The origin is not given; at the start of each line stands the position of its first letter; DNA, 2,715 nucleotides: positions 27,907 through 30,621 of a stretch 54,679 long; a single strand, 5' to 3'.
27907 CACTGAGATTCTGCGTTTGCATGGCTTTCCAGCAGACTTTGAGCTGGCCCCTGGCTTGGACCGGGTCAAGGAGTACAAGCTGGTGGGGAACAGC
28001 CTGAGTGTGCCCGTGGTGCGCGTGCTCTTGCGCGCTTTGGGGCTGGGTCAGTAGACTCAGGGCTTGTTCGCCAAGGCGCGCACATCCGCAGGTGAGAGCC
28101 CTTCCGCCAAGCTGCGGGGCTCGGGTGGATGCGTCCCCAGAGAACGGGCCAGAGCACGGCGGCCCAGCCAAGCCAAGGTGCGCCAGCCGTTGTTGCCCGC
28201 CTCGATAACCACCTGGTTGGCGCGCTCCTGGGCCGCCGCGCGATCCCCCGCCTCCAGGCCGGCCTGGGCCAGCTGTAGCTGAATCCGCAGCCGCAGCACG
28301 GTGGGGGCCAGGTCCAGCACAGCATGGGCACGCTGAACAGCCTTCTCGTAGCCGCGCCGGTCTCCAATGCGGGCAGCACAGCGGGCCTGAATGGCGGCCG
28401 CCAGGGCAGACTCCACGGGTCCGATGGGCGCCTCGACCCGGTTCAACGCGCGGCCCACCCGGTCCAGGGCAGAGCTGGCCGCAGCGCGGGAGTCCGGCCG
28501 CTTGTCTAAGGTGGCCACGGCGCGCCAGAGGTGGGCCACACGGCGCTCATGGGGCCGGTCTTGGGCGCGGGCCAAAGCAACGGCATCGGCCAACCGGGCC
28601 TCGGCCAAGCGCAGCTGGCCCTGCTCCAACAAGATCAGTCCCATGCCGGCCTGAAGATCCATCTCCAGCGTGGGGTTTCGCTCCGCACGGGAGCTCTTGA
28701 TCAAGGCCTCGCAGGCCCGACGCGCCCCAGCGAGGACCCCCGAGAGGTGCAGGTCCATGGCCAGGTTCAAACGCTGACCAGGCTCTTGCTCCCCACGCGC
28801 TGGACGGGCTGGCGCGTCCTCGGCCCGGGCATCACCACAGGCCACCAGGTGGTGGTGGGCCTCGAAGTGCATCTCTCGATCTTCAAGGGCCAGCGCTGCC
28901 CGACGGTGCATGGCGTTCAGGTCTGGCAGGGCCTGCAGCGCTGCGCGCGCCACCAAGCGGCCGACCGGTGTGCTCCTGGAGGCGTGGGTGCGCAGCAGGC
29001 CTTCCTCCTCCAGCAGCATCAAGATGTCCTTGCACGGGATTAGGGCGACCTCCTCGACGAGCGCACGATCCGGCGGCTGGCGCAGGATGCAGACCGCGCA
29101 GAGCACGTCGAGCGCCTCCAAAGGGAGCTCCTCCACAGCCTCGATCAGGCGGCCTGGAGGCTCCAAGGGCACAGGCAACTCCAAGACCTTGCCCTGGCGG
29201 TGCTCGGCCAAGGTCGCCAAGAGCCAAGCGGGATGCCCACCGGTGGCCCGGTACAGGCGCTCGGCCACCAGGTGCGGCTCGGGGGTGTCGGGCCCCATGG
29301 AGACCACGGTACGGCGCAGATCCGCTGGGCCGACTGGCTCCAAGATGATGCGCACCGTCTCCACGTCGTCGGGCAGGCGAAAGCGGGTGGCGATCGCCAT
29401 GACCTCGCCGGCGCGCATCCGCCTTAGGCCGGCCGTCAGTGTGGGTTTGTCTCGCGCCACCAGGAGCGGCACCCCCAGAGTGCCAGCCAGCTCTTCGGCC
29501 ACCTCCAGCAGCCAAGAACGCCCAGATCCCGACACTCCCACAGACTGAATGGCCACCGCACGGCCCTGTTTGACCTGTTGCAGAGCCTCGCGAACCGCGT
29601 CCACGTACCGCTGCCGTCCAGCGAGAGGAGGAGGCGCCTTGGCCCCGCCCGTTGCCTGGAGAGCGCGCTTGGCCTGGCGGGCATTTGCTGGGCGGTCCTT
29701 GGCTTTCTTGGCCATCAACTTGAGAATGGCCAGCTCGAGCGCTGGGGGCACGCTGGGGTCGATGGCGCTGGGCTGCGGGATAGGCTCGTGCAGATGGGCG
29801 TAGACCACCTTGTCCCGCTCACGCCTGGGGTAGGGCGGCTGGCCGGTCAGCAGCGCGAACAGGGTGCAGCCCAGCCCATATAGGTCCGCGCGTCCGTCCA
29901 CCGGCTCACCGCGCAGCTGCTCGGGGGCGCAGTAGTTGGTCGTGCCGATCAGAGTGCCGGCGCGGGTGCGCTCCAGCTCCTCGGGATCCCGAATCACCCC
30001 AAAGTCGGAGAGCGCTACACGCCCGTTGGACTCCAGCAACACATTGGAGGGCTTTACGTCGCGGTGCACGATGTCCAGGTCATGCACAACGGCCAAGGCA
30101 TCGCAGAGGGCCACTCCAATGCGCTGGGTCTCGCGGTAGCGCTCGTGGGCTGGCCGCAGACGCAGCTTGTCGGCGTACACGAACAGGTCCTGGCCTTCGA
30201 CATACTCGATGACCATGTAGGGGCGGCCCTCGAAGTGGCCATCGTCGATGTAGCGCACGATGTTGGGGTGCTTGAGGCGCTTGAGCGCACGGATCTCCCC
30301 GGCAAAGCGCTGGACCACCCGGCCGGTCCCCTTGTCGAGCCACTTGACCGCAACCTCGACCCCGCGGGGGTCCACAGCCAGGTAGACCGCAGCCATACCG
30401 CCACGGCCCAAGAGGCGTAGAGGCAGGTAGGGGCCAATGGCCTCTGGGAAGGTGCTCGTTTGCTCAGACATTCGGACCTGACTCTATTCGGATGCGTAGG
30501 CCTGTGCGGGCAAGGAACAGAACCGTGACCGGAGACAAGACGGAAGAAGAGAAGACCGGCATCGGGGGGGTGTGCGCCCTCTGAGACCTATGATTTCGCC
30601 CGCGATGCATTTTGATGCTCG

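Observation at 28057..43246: Array of four kinase / P-loop NTPase / TPR giants, each paired with a small stress or signalling gene, showing reciprocal motif degeneration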

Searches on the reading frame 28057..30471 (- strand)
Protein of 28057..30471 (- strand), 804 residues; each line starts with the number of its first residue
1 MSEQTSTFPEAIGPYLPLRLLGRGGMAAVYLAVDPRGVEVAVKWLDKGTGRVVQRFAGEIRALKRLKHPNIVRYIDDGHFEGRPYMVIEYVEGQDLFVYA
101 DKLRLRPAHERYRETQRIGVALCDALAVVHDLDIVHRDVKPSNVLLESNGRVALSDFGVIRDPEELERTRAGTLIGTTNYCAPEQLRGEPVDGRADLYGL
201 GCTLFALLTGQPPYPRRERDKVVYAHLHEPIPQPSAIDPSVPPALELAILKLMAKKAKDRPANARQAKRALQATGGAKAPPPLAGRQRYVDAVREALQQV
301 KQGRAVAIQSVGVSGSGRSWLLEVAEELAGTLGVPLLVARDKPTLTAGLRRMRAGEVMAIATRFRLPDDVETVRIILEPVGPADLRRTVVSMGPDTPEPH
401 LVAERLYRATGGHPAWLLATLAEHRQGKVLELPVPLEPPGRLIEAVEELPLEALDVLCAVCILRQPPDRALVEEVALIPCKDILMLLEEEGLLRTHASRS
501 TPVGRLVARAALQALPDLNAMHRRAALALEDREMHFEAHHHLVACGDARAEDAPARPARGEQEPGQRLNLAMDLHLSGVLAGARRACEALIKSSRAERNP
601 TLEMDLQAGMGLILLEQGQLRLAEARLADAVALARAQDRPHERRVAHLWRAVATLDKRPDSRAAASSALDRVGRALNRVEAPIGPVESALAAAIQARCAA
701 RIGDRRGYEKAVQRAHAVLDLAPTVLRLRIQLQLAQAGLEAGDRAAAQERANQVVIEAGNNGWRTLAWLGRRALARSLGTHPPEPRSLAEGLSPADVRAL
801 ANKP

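Call 3: search_protein_families(library=pfam, proteins=[window:28057-30471:-], max_evalue=0.01)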
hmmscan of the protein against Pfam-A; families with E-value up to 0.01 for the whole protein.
window:28057-30471:- (804 aa): 4 families
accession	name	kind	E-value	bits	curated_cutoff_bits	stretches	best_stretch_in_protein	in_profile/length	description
PF00069.31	Pkinase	-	6.6e-44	150.7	31.7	1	18-264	4-254/263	Protein kinase domain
PF07714.23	PK_Tyr_Ser-Thr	-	8.8e-29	101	23.1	1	20-262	6-250/258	Protein tyrosine and serine/threonine kinase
PF03109.22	ABC1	-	4e-06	26.6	22.9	1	52-169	116-223/244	ABC1 atypical kinase-like domain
PF01636.29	APH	-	4.2e-05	23.9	23.2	1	29-133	13-111/239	Phosphotransferase enzyme family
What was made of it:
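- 28057..30471 (-): K2: canonical kinase followed by a NOD remnant (Walker A-like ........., no Walker B) and a helical C-terminus. Only kinase families hit in Pfam (call 3).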

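Call 22: search_protein_families(library=padloc, proteins=[window:28057-30471:-], max_evalue=0.001)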
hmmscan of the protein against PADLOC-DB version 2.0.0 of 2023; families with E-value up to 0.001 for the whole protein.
window:28057-30471:- (804 aa): 32 families (the best 25 are shown)
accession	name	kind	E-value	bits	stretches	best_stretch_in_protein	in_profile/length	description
PDLC04042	PD-T4-6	-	5.7e-73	244.1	1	13-276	9-274/292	-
PDLC04053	PD-T4-6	-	8e-72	240.3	1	10-286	6-284/311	-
PDLC04054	PD-T4-6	-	2.1e-68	229.3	1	15-282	12-281/347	-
PDLC04061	PD-T4-6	-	9.3e-63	211.4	1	19-275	22-284/510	-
PDLC04043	PD-T4-6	-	1.2e-62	210.4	1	9-274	11-277/452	-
PDLC04041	PD-T4-6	-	3e-61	206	1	12-296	27-315/443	-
PDLC04047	PD-T4-6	-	2.7e-60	202.2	1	12-273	9-271/327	-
PDLC04138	mad6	-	8.1e-59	198.1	1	16-273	54-312/659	mads_6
PDLC04039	PD-T4-6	-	1.6e-54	183.6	1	9-273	10-274/458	-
PDLC04060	PD-T4-6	-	3.9e-54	182.3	1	18-272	13-267/486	-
PDLC04057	PD-T4-6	-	2.6e-53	179.6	1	18-274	13-270/443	-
PDLC04052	PD-T4-6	-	8.4e-53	178.3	1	20-271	16-273/496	-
PDLC04040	PD-T4-6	-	4.3e-52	175.6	1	20-281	1-272/547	-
PDLC04048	PD-T4-6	-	7e-50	168.4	1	19-268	16-266/354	-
PDLC04050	PD-T4-6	-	4.6e-49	165.6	1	12-276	62-328/480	-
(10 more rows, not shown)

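Call 23: search_protein_families(library=ncbifam, proteins=[window:28057-30471:-], max_evalue=0.001)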
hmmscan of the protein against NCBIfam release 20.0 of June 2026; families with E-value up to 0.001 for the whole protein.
window:28057-30471:- (804 aa): 14 families
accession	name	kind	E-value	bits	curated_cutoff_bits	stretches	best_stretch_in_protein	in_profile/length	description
NF033483.0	PknB_PASTA_kin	equivalog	1.1e-69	236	450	1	19-277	13-271/563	Stk1 family PASTA domain-containing Ser/Thr kinase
NF052427.1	StpK7MSMEG_1200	equivalog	6.7e-46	157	900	1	12-370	6-358/601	serine/threonine protein kinase StpK7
NF047741.1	antiphage_MADS6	equivalog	2.1e-41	142.2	460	2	117-304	303-491/612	methylation-associated defense system protein kinase MAD6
TIGR03903.1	TOMM_kin_cyc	equivalog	1.9e-34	118.8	705.75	1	39-268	5-241/1267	TOMM system kinase/cyclase fusion protein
NF038150.1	lanthi_synth_IV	equivalog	1.5e-28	99.7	650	1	51-334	234-519/851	class IV lanthionine synthetase LanL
NF009651.0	PRK13184.1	equivalog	2.1e-25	88.9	839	1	14-272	3-288/932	serine/threonine-protein kinase PknD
NF053615.1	SerThrKinAfsKStmc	equivalog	2.6e-18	66.1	1300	1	4-265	4-259/809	protein serine/threonine kinase AfsK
NF038151.1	lanthi_synth_III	equivalog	8.9e-15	54.1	575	1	48-236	262-449/833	class III lanthionine synthetase LanKC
NF033442.0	BREX_PglW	equivalog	1.5e-14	52.8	990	2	19-173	518-671/1391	BREX system serine/threonine kinase PglW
NF043056.1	T4SS_LegK1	equivalog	7.7e-08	31.4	550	1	115-202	188-278/516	Dot/Icm T4SS effector kinase LegK1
TIGR03724.2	arch_bud32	equivalog_domain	1.9e-05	24.3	125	1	85-167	69-138/193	KEOPS complex kinase/ATPase Bud32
NF011463.0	PRK14879.1-4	equivalog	4.8e-05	22.9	188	1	86-159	95-159/237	Kae1-associated kinase Bud32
NF011464.0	PRK14879.1-7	equivalog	8.9e-05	22.3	246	1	85-163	82-152/221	Kae1-associated kinase Bud32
NF011460.0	PRK14879.1-1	equivalog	0.00053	19.2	199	1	85-168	87-165/232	Kae1-associated kinase Bud32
